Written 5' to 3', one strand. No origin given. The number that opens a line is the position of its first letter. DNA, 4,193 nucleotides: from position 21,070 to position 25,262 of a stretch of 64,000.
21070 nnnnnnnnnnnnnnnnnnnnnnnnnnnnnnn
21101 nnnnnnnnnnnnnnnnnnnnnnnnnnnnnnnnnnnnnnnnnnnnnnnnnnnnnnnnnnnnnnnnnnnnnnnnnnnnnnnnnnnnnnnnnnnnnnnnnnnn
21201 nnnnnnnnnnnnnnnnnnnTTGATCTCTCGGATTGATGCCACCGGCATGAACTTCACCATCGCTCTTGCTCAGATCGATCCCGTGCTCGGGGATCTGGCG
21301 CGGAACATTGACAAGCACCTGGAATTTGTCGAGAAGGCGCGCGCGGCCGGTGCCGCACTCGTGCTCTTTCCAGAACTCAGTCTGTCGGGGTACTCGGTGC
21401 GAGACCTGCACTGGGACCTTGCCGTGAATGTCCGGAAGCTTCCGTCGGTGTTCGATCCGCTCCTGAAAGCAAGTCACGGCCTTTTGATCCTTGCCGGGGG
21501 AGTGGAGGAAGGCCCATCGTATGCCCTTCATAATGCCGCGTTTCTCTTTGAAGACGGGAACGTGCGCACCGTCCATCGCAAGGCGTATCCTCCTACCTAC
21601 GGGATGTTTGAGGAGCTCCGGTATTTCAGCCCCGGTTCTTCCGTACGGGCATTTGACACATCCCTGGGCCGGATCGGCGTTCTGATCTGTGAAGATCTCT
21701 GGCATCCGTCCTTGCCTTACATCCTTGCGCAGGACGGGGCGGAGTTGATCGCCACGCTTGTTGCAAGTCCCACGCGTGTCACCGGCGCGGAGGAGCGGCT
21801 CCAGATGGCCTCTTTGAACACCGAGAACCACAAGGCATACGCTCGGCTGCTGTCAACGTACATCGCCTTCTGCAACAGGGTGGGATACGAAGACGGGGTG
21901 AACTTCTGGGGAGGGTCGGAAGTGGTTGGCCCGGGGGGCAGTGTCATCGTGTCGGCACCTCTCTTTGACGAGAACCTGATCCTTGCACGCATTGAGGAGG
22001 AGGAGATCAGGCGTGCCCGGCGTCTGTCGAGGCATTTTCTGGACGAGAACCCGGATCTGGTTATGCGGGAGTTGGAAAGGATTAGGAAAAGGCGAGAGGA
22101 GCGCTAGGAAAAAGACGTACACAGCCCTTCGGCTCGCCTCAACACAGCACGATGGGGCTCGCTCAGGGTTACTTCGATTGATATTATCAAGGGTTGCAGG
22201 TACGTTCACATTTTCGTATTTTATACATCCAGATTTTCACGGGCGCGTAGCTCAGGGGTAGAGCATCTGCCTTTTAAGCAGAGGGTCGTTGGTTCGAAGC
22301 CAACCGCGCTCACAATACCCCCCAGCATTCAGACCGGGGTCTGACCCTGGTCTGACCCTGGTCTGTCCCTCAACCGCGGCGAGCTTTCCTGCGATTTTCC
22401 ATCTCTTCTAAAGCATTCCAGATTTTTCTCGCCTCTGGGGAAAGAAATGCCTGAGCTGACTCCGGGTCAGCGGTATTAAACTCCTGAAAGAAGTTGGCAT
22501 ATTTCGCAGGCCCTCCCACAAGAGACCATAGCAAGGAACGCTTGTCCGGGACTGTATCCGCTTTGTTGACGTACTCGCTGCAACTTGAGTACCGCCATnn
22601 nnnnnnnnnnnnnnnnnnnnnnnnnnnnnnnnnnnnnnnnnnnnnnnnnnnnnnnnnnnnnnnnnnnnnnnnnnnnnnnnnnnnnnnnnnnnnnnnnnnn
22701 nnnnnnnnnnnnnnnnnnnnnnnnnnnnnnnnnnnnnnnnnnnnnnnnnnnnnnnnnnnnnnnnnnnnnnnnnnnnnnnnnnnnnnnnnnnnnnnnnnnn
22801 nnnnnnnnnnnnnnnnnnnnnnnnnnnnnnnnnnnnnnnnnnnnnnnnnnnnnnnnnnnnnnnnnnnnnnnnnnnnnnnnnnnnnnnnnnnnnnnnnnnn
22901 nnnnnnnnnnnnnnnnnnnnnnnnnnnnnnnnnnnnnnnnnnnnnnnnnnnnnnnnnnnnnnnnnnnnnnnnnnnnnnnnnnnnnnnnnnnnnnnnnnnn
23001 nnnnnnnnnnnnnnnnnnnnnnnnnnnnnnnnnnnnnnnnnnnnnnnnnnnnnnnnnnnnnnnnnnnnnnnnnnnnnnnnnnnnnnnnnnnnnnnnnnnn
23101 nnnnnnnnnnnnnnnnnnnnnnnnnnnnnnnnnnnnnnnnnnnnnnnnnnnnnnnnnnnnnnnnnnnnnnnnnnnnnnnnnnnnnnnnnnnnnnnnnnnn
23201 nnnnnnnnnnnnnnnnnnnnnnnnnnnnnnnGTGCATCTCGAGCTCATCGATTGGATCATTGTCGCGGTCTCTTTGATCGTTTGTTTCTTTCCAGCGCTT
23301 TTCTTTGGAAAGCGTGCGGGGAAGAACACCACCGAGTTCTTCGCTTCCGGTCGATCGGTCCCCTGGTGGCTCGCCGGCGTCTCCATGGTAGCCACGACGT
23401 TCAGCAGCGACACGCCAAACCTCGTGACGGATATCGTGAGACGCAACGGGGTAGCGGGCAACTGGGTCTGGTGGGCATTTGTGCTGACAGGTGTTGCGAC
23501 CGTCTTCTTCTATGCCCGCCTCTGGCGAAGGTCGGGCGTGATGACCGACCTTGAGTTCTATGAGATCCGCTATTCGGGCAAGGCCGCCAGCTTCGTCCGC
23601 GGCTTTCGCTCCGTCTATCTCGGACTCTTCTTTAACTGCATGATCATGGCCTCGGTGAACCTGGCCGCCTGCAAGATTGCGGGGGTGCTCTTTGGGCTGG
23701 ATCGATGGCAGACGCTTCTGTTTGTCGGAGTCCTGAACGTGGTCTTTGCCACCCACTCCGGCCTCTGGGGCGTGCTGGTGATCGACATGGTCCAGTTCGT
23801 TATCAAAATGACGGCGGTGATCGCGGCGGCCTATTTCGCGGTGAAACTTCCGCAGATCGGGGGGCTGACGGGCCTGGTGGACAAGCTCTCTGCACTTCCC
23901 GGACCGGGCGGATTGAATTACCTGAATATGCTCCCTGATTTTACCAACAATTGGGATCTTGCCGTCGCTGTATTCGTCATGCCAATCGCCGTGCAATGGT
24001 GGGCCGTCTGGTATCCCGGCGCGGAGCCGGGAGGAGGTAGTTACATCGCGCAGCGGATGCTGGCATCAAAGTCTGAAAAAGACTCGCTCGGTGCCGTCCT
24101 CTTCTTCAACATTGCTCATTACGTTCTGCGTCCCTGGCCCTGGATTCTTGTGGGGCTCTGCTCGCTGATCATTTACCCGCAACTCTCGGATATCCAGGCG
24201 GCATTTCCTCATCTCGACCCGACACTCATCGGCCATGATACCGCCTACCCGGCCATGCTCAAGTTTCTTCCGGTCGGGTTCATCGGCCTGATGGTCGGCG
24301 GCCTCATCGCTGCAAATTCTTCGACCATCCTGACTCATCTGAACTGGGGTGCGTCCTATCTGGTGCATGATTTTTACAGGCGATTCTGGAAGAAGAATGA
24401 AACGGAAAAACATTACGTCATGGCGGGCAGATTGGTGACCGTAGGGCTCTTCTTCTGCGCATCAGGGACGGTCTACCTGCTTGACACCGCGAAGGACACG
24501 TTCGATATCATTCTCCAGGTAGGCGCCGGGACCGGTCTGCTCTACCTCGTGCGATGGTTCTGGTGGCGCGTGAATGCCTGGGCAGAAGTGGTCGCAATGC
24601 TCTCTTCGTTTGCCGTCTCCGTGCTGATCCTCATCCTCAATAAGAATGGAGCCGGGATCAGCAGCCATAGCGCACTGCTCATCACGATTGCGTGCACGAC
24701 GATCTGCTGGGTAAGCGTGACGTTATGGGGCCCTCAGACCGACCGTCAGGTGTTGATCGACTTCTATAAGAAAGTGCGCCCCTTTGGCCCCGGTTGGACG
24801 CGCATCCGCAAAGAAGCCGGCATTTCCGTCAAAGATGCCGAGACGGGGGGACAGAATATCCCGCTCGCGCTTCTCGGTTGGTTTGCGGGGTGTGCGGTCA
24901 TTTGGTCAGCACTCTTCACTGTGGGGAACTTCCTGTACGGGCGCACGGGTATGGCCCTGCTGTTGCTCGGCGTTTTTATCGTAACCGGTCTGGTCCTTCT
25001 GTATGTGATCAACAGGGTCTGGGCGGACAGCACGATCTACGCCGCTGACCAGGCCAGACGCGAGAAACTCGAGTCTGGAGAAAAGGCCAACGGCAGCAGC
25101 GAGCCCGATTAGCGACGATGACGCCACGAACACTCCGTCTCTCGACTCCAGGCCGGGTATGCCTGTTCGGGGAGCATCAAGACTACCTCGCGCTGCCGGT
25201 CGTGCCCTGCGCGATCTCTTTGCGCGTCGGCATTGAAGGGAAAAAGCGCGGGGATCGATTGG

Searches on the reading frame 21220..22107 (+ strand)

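Call 77: search_protein_families(library=pfam, proteins=[window:21220-22107:+], max_evalue=0.0001)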
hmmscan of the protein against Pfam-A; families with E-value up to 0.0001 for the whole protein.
window:21220-22107:+ (295 aa): 1 family
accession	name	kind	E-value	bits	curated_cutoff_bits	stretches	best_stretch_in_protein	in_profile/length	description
PF00795.27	CN_hydrolase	-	3.7e-36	125.2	23.2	1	13-268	1-256/256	Carbon-nitrogen hydrolase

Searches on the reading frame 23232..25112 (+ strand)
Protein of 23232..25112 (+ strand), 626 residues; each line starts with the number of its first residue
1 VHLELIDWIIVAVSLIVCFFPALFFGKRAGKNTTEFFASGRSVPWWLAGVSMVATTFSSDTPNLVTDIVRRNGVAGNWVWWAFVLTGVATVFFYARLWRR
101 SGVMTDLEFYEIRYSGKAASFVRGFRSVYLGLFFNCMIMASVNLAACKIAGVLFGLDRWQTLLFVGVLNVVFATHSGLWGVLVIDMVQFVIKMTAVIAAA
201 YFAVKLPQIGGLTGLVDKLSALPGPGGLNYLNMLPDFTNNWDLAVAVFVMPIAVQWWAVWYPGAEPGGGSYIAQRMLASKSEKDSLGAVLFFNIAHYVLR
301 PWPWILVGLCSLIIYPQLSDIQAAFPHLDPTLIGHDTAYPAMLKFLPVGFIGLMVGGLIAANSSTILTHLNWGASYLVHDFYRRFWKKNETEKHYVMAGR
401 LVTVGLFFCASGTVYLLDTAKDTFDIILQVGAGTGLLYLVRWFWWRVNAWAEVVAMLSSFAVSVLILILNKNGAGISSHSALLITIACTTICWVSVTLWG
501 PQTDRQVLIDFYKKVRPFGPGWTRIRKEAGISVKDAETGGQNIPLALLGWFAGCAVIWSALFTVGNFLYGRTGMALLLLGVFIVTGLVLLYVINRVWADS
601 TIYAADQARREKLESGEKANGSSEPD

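Call 77: search_protein_families(library=pfam, proteins=[window:23232-25112:+], max_evalue=0.0001)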
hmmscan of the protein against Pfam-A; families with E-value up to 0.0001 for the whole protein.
window:23232-25112:+ (626 aa): 1 family
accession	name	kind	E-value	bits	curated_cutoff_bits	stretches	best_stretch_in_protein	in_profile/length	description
PF00474.23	SSF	-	7.3e-19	68.4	22.8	1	36-410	1-354/406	Sodium:solute symporter family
